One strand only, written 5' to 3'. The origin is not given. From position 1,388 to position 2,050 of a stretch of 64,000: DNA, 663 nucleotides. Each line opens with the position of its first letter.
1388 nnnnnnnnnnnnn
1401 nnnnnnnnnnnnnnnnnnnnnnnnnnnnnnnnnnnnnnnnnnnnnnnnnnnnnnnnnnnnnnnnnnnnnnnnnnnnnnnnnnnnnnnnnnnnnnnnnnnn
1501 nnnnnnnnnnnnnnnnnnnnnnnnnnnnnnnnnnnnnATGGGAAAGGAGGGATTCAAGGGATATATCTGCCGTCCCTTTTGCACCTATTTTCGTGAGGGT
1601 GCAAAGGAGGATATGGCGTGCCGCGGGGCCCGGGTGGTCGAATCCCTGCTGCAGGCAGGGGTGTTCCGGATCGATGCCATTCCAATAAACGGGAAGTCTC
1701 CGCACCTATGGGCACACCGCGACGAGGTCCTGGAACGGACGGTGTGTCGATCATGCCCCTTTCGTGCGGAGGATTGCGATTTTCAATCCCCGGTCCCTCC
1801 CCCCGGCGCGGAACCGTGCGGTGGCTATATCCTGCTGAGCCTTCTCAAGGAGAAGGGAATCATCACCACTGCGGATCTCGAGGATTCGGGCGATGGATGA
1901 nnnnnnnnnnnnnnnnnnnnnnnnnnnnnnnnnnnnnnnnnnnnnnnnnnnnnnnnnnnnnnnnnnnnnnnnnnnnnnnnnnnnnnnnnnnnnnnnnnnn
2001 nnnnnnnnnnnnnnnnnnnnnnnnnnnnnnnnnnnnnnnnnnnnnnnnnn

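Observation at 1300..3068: Compact Cys-rich micro-ORF, Cys-rich protein and radical SAM/SPASM operon: a candidate novel RiPP-like maturation cluster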

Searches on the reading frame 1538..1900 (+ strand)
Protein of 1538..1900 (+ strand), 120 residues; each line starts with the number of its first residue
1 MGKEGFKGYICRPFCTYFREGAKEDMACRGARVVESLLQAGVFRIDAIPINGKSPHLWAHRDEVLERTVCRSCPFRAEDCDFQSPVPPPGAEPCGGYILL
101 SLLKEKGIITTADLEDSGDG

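Call 3: search_protein_families(library=pfam, proteins=[window:1538-1900:+], max_evalue=0.1)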
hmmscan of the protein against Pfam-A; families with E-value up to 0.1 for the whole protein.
window:1538-1900:+ (120 aa): 0 families

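Call 4: search_protein_families(library=ncbifam, proteins=[window:1538-1900:+], max_evalue=0.1)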
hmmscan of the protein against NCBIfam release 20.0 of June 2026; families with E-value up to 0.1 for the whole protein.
window:1538-1900:+ (120 aa): 0 families

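Call 6: find_homologous_proteins(query=window:1538-1900:+, max_evalue=0.001)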
Query window:1538-1900:+ (120 aa): 77 proteins with E <= 0.001 among 77 candidates.
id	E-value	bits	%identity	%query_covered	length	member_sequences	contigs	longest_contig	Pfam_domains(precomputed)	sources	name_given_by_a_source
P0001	2.2e-78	279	100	100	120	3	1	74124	-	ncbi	ncbi:MAG: hypothetical protein ACMUIS_04160 [bacterium]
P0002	3.2e-67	243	88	100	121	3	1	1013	-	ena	-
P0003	2.6e-58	214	78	100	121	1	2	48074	-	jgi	-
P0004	2.7e-48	181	63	100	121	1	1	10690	-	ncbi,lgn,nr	ncbi:hypothetical protein JXL19_08190 [bacterium]|nr:hypothetical protein [bacterium]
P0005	1.6e-45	172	66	98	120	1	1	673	-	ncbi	-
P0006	1.2e-43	166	63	99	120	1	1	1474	-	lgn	-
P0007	1.3e-42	163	62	97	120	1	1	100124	-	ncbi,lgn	-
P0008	1.4e-41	160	60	96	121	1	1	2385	-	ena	-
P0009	6.2e-41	158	60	96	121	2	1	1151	-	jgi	-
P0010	1.3e-40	157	60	98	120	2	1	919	-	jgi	jgi:hypothetical protein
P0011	2.0e-40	156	59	97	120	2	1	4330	-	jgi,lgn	jgi:hypothetical protein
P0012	2.2e-40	156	58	96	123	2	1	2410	-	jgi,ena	-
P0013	5.6e-40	155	59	96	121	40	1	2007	-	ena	-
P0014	6.3e-40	154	61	99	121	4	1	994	-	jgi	-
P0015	7.3e-40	154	57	99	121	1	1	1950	-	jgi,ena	jgi:hypothetical protein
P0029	4.6e-33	132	53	97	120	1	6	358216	-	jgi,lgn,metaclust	metaclust:\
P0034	4.6e-32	129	55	96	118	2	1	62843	-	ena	-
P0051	9.1e-30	122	46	99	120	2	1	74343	-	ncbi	-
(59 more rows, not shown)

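Call 10: find_related_loci(query=A1, collection=genome_contigs, flank=6000)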
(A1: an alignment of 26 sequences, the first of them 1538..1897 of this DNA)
Query A1 (120 aa) in genome_contigs; peptide patterns used: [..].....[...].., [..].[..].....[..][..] (x = any residue, [..] = any of these).
73 stretches matched a pattern; 45 encode a relative of the query (tblastn E <= 1e-3); 45 distinct loci.
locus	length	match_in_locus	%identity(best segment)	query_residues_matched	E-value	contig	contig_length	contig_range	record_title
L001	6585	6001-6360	93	1-120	4e-74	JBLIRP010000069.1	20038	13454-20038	MAG: bacterium isolate MF1_202303_bin_233 MF1_202303_bin_233_scaffold_69, whole genome shotgun sequence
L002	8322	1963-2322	63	1-120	2e-51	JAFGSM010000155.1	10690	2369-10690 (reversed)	MAG: bacterium isolate Zod_Metabat.896 k87_8287241, whole genome shotgun sequence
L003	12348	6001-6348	62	1-116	1e-46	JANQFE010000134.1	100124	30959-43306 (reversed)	MAG: Thermodesulfobacteriota bacterium isolate PL23a_bin.71 k99_3778958, whole genome shotgun sequence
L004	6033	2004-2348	57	1-115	3e-43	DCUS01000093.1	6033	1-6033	MAG TPA_asm: Syntrophaceae bacterium UBA2208 UBA2208_contig_113659, whole genome shotgun sequence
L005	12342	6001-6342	55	1-114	7e-42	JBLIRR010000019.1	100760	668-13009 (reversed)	MAG: bacterium isolate MF1_201910_bin_226 MF1_201910_bin_226_scaffold_19, whole genome shotgun sequence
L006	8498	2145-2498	56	1-118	2e-40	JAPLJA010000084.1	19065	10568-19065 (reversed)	MAG: Proteobacteria bacterium isolate LacPavin_0920_SED5_MAG_48_26 LacPavin_0920_SED5_scaffold_915295, whole genome shot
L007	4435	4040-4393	53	1-117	2e-36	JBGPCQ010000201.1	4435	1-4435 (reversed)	MAG: Geobacteraceae bacterium isolate OBJ_0618_050_45 k141_4629122_length_4435_cov_18.9176, whole genome shotgun sequenc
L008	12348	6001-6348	50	1-117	1e-35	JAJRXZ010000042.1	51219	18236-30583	MAG: Spirochaetes bacterium isolate Dive96_bin3.202 k141_2203122, whole genome shotgun sequence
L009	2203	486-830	48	1-115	1e-35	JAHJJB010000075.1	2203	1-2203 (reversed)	MAG: Proteobacteria bacterium isolate Modern_marine_rock_biofilm.mb.18 Modern_marine_rock.mb.18_k141_208862, whole genom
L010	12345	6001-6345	51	1-115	1e-34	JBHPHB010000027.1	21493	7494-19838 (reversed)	Spirochaetota bacterium isolate SAG AM-311-O03 NODE_27_length_21493_cov_26.702024, whole genome shotgun sequence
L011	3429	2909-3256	50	1-116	2e-34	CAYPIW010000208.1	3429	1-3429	MAG TPA_asm: uncultured Desulfobacteraceae bacterium isolate SRP067234_co1_295 genome assembly, contig: k99_697901, whol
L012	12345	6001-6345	47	1-115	3e-34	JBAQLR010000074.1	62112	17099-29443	MAG: Syntrophales bacterium isolate MFD12068_ilm_asm_bin3 k127_44963, whole genome shotgun sequence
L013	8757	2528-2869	48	1-114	4e-34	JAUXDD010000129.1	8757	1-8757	MAG: Desulfobacteraceae bacterium isolate CSMAG_2842 CSMAG_2842_k119_1461244_length_8757_cov_14.9951, whole genome shotg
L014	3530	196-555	47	1-120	6e-34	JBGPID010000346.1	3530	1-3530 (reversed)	MAG: Geobacteraceae bacterium isolate OBJ_0618_7090110_342 k141_4320632_length_3530_cov_25.4709, whole genome shotgun se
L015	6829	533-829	58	19-117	2e-33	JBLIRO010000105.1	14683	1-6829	MAG: bacterium isolate MG1_202111_bin_529 MG1_202111_bin_529_scaffold_105, whole genome shotgun sequence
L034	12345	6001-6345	47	1-115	2e-28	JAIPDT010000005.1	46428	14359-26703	MAG: Desulfobacteraceae bacterium isolate Tobar15.5-16.5m-G14 Tobar15-5-16-5m-C382, whole genome shotgun sequence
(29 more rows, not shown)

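Call 15: find_encoding_contigs(protein=P0029, flank=8000, max_places=3)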
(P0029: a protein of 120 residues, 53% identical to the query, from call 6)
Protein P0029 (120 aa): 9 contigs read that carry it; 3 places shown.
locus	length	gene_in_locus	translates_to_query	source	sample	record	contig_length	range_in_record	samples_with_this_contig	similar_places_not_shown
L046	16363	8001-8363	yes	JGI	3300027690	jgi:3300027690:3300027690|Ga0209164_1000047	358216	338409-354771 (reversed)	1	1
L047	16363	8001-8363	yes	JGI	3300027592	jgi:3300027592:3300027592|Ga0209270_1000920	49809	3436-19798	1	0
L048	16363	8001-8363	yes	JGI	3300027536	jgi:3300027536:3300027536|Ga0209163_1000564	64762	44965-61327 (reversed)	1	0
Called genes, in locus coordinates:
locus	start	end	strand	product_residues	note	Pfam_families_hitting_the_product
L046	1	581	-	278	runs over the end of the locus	PF02754:CCG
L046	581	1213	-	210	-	PF13183:Fer4_8, PF13187:Fer4_9, PF13534:Fer4_17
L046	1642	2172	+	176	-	PF08843:AbiEii (faint)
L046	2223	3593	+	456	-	PF02310:B12-binding, PF04055:Radical_SAM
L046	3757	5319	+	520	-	PF00890:FAD_binding_2, PF01266:DAO, PF01593:Amino_oxidase, PF01946:Thi4 (weak), PF07992:Pyr_redox_2 (faint), PF12831:FAD_oxidored (weak), PF13450:NAD_binding_8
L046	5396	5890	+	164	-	-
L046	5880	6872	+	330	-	PF17032:Zn_ribbon_15 (faint), PF13240:Zn_Ribbon_1 (faint), PF13248:Zn_ribbon_3 (faint), PF12773:DZR, PF03781:FGE-sulfatase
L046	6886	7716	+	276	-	PF09992:NAGPA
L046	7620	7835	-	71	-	-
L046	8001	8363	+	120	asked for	-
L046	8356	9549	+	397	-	PF04055:Radical_SAM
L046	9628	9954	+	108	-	-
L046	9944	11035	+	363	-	PF00795:CN_hydrolase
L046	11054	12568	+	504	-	PF00881:Nitroreductase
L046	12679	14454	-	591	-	PF00501:AMP-binding, PF13193:AMP-binding_C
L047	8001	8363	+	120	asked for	-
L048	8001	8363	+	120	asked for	-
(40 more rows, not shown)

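Call 16: find_encoding_contigs(protein=P0051, flank=8000, max_places=2)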
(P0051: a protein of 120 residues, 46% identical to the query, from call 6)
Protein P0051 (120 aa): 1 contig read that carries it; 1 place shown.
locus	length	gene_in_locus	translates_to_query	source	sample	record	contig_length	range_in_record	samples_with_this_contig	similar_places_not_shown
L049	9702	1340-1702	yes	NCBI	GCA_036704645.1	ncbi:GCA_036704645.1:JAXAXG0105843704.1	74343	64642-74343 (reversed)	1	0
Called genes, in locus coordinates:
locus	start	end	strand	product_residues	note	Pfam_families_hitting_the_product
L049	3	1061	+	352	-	?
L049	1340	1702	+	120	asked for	-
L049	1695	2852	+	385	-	PF04055:Radical_SAM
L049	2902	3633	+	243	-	PF03848:TehB (weak), PF13489:Methyltransf_23, PF02353:CMAS, PF13847:Methyltransf_31, PF08241:Methyltransf_11, PF08242:Methyltransf_12, PF13649:Methyltransf_25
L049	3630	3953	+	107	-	-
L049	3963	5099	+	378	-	PF09587:PGA_cap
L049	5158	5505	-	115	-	-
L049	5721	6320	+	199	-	PF14366:DUF4410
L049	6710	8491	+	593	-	PF08439:Peptidase_M3_N, PF01432:Peptidase_M3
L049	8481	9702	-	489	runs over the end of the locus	PF03972:MmgE_PrpD_N, PF19305:MmgE_PrpD_C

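Call 17: find_encoding_contigs(protein=P0034, flank=8000, max_places=2)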
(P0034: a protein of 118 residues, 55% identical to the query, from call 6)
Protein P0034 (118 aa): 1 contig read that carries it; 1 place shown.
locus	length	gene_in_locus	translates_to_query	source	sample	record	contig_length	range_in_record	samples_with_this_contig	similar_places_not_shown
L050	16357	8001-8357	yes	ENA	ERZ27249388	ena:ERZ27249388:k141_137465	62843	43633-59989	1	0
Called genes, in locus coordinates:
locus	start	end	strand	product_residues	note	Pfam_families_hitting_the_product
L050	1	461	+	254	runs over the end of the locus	PF00300:His_Phos_1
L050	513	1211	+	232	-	PF11172:DUF2959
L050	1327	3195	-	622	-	PF00009:GTP_EFTU, PF01926:MMR_HSR1 (faint), PF00679:EFG_C, PF21018:BipA_C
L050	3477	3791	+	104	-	-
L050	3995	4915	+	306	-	PF16811:TAtT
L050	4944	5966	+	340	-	PF03480:DctP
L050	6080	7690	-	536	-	PF00732:GMC_oxred_N (faint), PF00890:FAD_binding_2 (weak), PF01266:DAO (faint), PF13450:NAD_binding_8 (weak), PF05199:GMC_oxred_C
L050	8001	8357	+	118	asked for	-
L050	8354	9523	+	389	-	PF04055:Radical_SAM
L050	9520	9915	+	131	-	PF04055:Radical_SAM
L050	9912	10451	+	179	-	PF13186:SPASM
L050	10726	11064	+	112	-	-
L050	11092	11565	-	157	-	PF12850:Metallophos_2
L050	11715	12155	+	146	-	PF00293:NUDIX, PF14815:NUDIX_4 (weak)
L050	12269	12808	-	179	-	-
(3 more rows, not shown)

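Call 27: predict_structure(alignment_id=A1)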
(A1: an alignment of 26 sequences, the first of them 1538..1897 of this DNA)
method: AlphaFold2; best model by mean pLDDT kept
length: 120 residues; sequences in the alignment: 26
mean_pLDDT: 82.8   pTM: 0.81
mean pLDDT of the five models: 82.8, 82.4, 80.1, 79.8, 77.7
residues with pLDDT >= 90: 39; 70-90: 65; 50-70: 12; < 50: 4
segments of 3 or more residues with pLDDT < 50: 1-3
pLDDT, mean of each block of 10 residues (from residue 1): 68 80 71 90 88 86 90 76 85 91 94 75
secondary structure, 60 per line:
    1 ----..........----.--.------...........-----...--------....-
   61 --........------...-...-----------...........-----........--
elements in order: H5-14 H29-39 H56-59 H63-70 H95-105 H111-118

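Call 66: search_protein_representatives(alignment_id=A1)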
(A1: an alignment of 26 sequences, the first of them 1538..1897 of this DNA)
Query: 26 sequences, 120 profile positions. Proteins with E-value up to 0.001 (for the whole library): 244; up to 1e-10: 163; up to 1e-30: 13. The best 150 are listed.
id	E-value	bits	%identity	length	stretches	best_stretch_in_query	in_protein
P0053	8.2e-44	164.8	-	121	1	1-119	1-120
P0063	2.5e-41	156.7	-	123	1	1-118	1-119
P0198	5.9e-40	152.3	-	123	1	2-118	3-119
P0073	3.2e-39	150.0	-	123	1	1-115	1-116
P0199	2.3e-38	147.2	-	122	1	1-118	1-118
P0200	1.2e-36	141.6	-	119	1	1-115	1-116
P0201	2.6e-36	140.6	-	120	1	1-117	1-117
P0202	8.6e-36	138.9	-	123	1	1-115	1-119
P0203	1.3e-35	138.3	-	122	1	1-116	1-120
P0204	2.6e-35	137.3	-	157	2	1-88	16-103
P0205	2.5e-34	134.2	-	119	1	1-117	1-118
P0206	2.0e-32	128.1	-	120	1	1-117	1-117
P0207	5.0e-32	126.7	-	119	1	1-116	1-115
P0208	4.4e-30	120.4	-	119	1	1-116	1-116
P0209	4.5e-29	117.2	-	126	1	6-111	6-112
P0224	3.5e-22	95.0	-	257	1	29-117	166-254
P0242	7.3e-19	84.2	-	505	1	2-117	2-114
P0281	8.6e-16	74.3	-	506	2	6-116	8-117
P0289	1.4e-15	73.7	-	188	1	5-115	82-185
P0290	1.4e-15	73.7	-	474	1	5-116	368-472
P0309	5.9e-14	68.4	-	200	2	58-117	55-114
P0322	5.6e-13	65.3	-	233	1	7-115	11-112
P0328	1.5e-12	63.8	-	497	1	2-116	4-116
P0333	5.6e-12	62.0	-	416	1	6-114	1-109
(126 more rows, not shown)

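Call 67: search_protein_families(library=pfam, proteins=[P0242, P0281, P0328, P0333, P0290, P0224, P0322, P0289, P0309], max_evalue=0.001)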
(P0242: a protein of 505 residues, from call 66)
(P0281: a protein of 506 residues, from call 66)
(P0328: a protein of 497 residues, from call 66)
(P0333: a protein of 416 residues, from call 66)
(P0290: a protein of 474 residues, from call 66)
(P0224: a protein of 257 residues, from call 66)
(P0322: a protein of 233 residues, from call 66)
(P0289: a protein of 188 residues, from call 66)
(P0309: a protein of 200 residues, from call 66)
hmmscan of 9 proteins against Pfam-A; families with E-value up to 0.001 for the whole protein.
P0242 (505 aa): 1 family
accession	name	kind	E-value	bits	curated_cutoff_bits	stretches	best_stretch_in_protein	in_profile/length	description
PF04055.27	Radical_SAM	-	5.5e-20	72.6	29.5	1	215-363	2-165/166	Radical SAM superfamily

P0281 (506 aa): 1 family
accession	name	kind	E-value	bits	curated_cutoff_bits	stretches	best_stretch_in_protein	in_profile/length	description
PF04055.27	Radical_SAM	-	6.8e-20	72.3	29.5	1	216-366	2-166/166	Radical SAM superfamily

P0328 (497 aa): 1 family
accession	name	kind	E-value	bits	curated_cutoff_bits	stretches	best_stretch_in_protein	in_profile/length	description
PF04055.27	Radical_SAM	-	1.4e-17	64.8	29.5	1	215-363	2-165/166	Radical SAM superfamily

P0333 (416 aa): 1 family
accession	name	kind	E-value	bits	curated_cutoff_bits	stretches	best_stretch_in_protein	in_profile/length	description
PF04055.27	Radical_SAM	-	3.2e-19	70.2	29.5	1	212-345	2-143/166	Radical SAM superfamily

P0290 (474 aa): 4 families
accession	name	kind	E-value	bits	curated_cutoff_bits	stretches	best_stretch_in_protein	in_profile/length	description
PF00072.30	Response_reg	-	2.2e-23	83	30.2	1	7-120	1-111/111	Response regulator receiver domain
PF13426.13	PAS_9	-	3.5e-08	34.1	27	1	190-290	2-103/103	PAS domain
PF13188.13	PAS_8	-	1.6e-05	25.1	21.8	1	187-224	9-42/65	PAS domain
PF07730.19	HisKA_3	-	2e-05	25.5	24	1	319-361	1-39/68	Histidine kinase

P0224 (257 aa): 2 families
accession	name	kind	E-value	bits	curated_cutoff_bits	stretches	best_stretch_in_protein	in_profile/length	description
PF13533.13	Biotin_lipoyl_2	-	1.6e-06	28.2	29.8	1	93-121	4-32/32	Biotin-lipoyl like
PF00364.28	Biotin_lipoyl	-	0.00078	19.7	22.1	0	92-120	45-73/73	Biotin-requiring enzyme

P0322 (233 aa): 1 family
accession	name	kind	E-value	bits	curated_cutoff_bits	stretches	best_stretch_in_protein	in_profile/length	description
PF07883.17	Cupin_2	-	0.00026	21.1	27.2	1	157-221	5-67/70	Cupin domain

P0289 (188 aa): 0 families

P0309 (200 aa): 0 families
